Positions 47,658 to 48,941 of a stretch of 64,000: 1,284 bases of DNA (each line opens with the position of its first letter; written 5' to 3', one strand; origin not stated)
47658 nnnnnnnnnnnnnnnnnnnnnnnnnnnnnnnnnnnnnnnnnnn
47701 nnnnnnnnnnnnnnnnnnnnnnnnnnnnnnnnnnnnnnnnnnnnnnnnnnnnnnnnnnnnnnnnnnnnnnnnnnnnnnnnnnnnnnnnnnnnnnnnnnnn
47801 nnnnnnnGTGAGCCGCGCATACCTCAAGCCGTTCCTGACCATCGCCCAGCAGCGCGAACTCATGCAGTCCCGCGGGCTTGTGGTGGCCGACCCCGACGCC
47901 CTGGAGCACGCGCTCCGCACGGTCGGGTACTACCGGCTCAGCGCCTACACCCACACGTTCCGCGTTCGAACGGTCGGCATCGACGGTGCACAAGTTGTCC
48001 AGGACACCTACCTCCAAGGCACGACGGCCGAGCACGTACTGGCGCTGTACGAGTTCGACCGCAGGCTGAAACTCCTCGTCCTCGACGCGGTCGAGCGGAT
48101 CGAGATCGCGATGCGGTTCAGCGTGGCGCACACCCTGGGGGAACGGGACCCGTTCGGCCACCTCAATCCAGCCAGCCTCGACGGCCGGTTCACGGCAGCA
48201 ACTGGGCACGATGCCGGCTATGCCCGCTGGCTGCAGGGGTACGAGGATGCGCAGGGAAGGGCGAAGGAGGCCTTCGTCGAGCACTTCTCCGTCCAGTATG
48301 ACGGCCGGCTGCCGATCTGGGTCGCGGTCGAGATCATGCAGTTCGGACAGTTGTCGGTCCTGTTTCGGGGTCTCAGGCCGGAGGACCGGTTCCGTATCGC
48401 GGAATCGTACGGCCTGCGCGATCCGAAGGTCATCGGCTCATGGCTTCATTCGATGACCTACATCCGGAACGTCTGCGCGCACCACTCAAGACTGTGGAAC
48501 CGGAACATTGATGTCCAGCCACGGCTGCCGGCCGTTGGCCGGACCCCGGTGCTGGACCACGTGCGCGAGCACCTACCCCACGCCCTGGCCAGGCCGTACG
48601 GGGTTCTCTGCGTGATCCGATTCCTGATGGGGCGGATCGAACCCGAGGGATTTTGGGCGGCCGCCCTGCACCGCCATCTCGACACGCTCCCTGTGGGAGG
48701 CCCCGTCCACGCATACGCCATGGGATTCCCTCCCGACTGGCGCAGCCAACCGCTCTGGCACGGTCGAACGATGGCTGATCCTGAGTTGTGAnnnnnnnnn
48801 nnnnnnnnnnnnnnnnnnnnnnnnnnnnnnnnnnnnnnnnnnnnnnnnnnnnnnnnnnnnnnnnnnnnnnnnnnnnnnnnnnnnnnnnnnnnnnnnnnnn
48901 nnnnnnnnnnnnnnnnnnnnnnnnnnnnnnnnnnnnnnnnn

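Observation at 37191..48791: Defence island: type I R-M plus at least three further candidate immunity modules, ending at a transposon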

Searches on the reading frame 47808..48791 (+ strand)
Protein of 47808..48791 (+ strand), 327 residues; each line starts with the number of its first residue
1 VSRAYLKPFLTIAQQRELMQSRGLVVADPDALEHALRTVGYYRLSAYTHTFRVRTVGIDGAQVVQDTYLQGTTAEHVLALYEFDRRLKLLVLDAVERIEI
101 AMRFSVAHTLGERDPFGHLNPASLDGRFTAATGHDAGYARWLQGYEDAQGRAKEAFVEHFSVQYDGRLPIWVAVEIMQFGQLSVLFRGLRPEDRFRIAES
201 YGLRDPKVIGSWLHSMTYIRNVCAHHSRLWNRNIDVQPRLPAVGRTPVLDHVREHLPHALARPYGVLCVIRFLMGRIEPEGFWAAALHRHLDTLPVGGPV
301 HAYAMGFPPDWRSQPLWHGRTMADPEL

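Call 6: search_protein_families(library=pfam, proteins=[window:47808-48791:+], max_evalue=0.01)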
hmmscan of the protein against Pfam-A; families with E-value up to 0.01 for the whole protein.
window:47808-48791:+ (327 aa): 1 family
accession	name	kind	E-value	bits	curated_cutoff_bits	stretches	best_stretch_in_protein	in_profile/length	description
PF07751.16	Abi_2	-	2.8e-52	178.1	25.6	1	35-231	2-184/184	Abi-like protein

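Call 7: search_protein_families(library=padloc, proteins=[window:47808-48791:+], max_evalue=0.01)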
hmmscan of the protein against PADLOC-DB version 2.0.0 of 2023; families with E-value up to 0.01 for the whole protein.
window:47808-48791:+ (327 aa): 1 family
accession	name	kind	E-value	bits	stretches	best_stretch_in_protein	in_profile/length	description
PDLC02344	AbiD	-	1.3e-62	210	1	5-313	3-273/277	AbiD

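Call 75: search_protein_families(library=padloc, proteins=[L021:1958-6580:-, L021:10393-12459:+, L028:9864-13334:-, L028:8979-9848:-, L028:6439-7587:-, L034:8212-9312:+, L034:11769-13205:-, L038:7488-8465:-, L048:1541-2668:-, L016:5707-7539:-], max_evalue=0.0001)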
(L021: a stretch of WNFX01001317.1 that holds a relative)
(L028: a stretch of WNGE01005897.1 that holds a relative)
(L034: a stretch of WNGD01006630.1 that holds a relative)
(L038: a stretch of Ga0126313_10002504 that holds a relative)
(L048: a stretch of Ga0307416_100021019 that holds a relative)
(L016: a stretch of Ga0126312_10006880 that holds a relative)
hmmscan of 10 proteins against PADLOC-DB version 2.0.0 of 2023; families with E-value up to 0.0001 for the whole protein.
L021:1958-6580:- (1540 aa): 4 families
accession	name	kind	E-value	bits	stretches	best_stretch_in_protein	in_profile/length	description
PDLC05065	PDC-S68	-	4.3e-08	29.4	1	620-746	611-742/1221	-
PDLC01734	typeIV_RecD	-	8.4e-08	28.9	1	611-980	336-708/763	RecD_0_IVD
PDLC01148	RecD_like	-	1.2e-07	28.5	1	613-761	312-457/719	RecD/Tra ATPase fused to N-terminal HHH domain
PDLC05035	PDC-S53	-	2.1e-05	20.8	1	628-755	509-624/900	-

L021:10393-12459:+ (688 aa): 0 families

L028:9864-13334:- (1156 aa): 9 families
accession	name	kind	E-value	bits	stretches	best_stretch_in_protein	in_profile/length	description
PDLC01734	typeIV_RecD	-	6e-23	79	1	470-839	352-711/763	RecD_0_IVD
PDLC01148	RecD_like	-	1e-20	71.7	1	471-745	327-566/719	RecD/Tra ATPase fused to N-terminal HHH domain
PDLC05065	PDC-S68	-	2.6e-18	63.3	1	471-619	619-761/1221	-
PDLC05064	PDC-S68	-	5.3e-15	52.2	1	475-610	703-831/1273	-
PDLC04475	PDC-M16A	-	4.2e-09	33.5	1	458-761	14-330/721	-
PDLC04476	PDC-M16A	-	1.5e-08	31.5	1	475-576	28-132/691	-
PDLC05066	PDC-S68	-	1.8e-08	30.9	1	455-609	578-727/1202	-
PDLC04472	PDC-M16A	-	5.3e-06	23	0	475-572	243-344/930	-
PDLC05035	PDC-S53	-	1.1e-05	21.7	0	563-617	580-632/900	-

L028:8979-9848:- (289 aa): 0 families

L028:6439-7587:- (382 aa): 4 families
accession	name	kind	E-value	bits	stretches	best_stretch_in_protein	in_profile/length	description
PDLC04636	PDC-M41A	-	2e-08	32.3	1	23-151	16-149/281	-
PDLC04568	PDC-M30A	-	3.1e-07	28.1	1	21-153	19-160/368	-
PDLC04566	PDC-M30A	-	2.5e-06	24.7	1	18-156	15-166/372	-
PDLC04567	PDC-M30A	-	8.4e-05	19.7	0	18-72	16-71/381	-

L034:8212-9312:+ (366 aa): 1 family
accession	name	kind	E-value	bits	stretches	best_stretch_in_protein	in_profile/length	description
PDLC03534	REase_II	-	7.4e-13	46.3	1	192-319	177-310/351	Type II restriction enzyme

L034:11769-13205:- (478 aa): 0 families

L038:7488-8465:- (325 aa): 0 families

L048:1541-2668:- (375 aa): 0 families

L016:5707-7539:- (610 aa): 0 families
